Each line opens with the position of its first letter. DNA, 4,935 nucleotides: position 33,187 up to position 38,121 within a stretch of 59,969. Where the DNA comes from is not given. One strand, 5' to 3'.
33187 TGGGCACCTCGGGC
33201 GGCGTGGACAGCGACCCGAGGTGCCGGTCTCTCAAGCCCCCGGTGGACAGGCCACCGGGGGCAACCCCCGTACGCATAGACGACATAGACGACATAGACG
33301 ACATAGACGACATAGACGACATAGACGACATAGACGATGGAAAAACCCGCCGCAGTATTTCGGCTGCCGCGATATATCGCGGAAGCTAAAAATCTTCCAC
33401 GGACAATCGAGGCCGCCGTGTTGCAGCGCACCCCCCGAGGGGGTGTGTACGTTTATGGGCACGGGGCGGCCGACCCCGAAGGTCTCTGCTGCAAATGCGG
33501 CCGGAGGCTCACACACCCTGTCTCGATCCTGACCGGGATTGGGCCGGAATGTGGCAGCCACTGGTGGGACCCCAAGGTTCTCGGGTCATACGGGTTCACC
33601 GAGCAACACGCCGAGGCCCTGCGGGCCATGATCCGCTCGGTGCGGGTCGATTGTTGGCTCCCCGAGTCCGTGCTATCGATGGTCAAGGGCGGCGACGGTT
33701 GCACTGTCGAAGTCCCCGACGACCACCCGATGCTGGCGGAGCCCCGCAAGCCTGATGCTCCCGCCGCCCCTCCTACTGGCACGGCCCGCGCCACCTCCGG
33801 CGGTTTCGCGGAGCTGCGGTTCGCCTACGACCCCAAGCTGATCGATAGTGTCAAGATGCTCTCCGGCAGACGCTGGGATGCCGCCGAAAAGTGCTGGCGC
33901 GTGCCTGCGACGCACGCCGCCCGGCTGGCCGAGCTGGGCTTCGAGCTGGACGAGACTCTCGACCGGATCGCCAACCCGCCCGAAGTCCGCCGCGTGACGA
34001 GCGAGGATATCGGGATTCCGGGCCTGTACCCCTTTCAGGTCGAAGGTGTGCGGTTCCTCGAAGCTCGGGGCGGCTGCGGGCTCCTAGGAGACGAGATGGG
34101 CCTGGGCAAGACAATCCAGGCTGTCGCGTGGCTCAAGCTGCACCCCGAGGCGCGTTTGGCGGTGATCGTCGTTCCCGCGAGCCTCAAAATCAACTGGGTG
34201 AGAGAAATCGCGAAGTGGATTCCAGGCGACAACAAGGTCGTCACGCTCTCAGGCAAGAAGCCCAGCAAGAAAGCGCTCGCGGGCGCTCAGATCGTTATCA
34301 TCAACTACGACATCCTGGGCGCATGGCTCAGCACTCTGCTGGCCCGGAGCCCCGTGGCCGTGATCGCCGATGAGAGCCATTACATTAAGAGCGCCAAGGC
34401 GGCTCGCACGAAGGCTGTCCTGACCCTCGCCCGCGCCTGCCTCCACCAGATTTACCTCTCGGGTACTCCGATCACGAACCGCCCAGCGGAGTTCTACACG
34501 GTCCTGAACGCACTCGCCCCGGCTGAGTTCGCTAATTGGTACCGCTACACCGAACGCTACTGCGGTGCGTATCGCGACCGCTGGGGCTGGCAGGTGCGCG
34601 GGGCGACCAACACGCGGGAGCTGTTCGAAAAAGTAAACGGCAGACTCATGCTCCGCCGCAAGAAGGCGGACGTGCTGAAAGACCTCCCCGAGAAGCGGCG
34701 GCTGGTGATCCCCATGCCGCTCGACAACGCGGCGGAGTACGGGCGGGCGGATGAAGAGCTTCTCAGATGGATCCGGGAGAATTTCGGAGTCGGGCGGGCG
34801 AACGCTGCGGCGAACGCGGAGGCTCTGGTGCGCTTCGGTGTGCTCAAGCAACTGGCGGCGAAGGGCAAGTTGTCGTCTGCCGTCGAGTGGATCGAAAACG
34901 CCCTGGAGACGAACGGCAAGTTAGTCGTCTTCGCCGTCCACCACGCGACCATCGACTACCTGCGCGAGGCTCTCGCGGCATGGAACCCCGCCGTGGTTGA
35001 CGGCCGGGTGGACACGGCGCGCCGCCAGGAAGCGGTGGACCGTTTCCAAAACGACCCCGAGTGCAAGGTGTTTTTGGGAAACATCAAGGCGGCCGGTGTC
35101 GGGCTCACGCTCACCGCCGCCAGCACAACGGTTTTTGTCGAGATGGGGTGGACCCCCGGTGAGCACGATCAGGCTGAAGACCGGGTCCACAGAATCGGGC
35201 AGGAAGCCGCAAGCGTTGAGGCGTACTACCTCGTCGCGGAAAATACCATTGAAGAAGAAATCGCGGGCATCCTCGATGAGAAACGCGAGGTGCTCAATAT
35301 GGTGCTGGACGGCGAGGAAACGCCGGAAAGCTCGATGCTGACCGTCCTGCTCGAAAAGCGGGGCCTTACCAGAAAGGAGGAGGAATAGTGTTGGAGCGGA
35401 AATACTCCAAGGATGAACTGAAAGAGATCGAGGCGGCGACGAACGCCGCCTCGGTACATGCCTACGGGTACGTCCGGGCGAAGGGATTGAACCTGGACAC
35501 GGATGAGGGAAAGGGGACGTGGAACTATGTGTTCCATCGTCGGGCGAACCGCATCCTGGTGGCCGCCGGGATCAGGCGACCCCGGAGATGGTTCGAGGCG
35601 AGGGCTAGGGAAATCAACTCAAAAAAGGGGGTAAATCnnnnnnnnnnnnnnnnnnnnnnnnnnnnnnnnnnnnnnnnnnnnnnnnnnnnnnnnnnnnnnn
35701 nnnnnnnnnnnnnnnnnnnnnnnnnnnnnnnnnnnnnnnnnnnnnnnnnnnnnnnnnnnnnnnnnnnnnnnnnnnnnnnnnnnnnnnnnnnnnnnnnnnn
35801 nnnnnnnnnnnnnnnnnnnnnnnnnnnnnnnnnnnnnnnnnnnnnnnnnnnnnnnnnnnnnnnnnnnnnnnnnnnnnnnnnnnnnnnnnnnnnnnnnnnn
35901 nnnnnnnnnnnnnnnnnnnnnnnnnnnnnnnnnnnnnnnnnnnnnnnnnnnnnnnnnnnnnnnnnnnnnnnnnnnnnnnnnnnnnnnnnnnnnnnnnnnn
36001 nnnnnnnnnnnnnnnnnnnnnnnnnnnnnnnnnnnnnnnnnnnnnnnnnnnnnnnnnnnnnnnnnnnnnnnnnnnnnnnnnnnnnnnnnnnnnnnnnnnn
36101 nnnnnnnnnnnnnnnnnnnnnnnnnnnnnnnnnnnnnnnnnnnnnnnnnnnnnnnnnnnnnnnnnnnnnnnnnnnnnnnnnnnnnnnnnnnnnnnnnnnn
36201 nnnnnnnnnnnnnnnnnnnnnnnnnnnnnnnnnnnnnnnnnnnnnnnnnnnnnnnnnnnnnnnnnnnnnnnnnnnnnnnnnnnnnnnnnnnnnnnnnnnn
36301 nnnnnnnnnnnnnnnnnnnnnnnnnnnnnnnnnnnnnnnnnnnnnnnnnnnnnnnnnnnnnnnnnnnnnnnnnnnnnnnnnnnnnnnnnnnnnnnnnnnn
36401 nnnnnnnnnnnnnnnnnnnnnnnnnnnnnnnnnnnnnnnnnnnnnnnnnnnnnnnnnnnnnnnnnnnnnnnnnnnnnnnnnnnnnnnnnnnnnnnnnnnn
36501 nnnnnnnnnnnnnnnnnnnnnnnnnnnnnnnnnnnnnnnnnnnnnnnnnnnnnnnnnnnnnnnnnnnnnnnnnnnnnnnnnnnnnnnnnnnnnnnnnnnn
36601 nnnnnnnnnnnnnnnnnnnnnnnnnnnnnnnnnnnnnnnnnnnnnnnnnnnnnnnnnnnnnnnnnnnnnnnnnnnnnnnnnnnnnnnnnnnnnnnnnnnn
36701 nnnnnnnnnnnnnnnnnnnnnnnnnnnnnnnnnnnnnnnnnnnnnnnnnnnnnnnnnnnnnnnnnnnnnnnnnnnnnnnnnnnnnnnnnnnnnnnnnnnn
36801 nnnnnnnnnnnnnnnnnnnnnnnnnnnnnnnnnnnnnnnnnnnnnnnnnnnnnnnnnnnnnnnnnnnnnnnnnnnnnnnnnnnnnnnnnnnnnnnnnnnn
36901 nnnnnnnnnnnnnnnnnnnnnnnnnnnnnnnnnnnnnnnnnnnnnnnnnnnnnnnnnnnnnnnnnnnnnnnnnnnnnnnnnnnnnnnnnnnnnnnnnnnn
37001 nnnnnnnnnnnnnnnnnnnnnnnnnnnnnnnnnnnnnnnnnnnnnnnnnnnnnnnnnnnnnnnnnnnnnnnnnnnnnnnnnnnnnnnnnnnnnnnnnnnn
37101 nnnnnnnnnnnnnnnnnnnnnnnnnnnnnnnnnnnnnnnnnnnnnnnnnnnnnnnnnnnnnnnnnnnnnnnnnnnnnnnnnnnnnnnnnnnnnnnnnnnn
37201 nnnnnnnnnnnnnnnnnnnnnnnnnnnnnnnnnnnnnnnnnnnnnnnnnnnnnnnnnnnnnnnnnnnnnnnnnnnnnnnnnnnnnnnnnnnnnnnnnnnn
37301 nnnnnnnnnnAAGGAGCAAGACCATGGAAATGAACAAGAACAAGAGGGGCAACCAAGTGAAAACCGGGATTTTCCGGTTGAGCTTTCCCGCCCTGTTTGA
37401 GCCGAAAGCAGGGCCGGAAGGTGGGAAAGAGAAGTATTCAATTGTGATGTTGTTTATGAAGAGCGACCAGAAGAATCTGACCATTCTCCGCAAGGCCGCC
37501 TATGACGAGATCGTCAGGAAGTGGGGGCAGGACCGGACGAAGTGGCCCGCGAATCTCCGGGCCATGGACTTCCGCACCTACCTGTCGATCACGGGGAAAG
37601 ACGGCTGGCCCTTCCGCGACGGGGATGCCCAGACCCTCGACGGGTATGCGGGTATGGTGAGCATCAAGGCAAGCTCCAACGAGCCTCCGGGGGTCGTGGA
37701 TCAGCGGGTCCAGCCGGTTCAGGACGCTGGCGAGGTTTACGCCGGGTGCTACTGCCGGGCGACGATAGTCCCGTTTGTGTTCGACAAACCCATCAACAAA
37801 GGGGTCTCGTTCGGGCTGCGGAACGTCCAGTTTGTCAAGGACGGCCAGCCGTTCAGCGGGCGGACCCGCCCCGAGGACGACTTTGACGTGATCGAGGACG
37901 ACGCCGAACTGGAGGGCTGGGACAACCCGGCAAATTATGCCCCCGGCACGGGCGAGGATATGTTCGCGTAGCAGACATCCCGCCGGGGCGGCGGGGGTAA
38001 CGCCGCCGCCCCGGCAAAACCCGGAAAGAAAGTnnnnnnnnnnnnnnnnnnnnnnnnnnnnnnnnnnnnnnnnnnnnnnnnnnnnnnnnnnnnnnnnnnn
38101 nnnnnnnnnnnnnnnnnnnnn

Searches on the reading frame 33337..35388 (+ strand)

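Call 7: search_protein_families(library=pfam, proteins=[window:33337-35388:+], max_evalue=0.01)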
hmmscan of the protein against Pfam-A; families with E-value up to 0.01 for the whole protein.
window:33337-35388:+ (683 aa): 3 families
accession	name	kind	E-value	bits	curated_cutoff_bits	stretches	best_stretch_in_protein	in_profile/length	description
PF00176.29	SNF2-rel_dom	-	5.1e-36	124.7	24.9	1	234-464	2-243/290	SNF2-related domain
PF00271.37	Helicase_C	-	1e-13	51.9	23.5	1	517-621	4-110/110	Helicase conserved C-terminal domain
PF19474.4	DUF6011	-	2.5e-10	40.1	26.6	1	45-75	5-35/37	Family of unknown function (DUF6011)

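Call 8: search_protein_families(library=phrogs, proteins=[window:33337-35388:+], max_evalue=0.001)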
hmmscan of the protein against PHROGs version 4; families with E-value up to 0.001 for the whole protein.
window:33337-35388:+ (683 aa): 14 families
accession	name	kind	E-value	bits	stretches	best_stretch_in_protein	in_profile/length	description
phrog_62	-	DNA, RNA and nucleotide metabolism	3.2e-115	387.3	1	154-662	648-1138/1881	DNA helicase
phrog_29996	-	unknown function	2e-28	100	1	229-660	723-1167/1189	-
phrog_1685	-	unknown function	1.4e-16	60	2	567-661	1459-1553/2278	-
phrog_23807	-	unknown function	5.3e-15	55.2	2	510-654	507-663/1053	-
phrog_11801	-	other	1e-12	47.1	1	229-311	860-950/2269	DNA methyltransferase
phrog_21391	-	DNA, RNA and nucleotide metabolism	3.2e-08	32.2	1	524-628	1357-1462/2021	DNA helicase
phrog_24008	-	DNA, RNA and nucleotide metabolism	1.2e-07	31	1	248-393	498-648/1006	helicase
phrog_16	-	DNA, RNA and nucleotide metabolism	2.8e-07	30.1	1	229-386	272-424/986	DNA helicase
phrog_20259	-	unknown function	1.6e-06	29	1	48-74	109-135/140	-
phrog_636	-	unknown function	3.4e-05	25.2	1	49-75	205-231/254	-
phrog_4046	-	unknown function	5.1e-05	23.9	1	32-76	259-299/301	-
phrog_11354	-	unknown function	6.4e-05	23.6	1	570-651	18-99/116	-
phrog_25989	-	unknown function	0.00021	22.5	1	51-72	5-26/70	-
phrog_6032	-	unknown function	0.00025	21.8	1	48-75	246-273/296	-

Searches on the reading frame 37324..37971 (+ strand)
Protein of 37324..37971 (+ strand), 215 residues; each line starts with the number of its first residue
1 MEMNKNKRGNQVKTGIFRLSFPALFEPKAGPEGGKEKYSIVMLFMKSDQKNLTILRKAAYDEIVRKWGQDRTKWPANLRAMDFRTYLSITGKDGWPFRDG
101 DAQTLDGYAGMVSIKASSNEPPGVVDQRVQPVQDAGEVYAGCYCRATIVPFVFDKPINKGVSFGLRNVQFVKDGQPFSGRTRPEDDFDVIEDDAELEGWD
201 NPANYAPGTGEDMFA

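Call 28: search_protein_families(library=pfam, proteins=[window:37324-37971:+], max_evalue=0.001)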
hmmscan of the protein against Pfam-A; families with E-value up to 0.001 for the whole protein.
window:37324-37971:+ (215 aa): 1 family
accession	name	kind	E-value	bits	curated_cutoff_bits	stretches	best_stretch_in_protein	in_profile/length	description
PF10991.15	Enc34_ssDNA-bd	-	2.8e-42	144.8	26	1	11-194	2-173/176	Enterobacter phage Enc34, ssDNA-binding protein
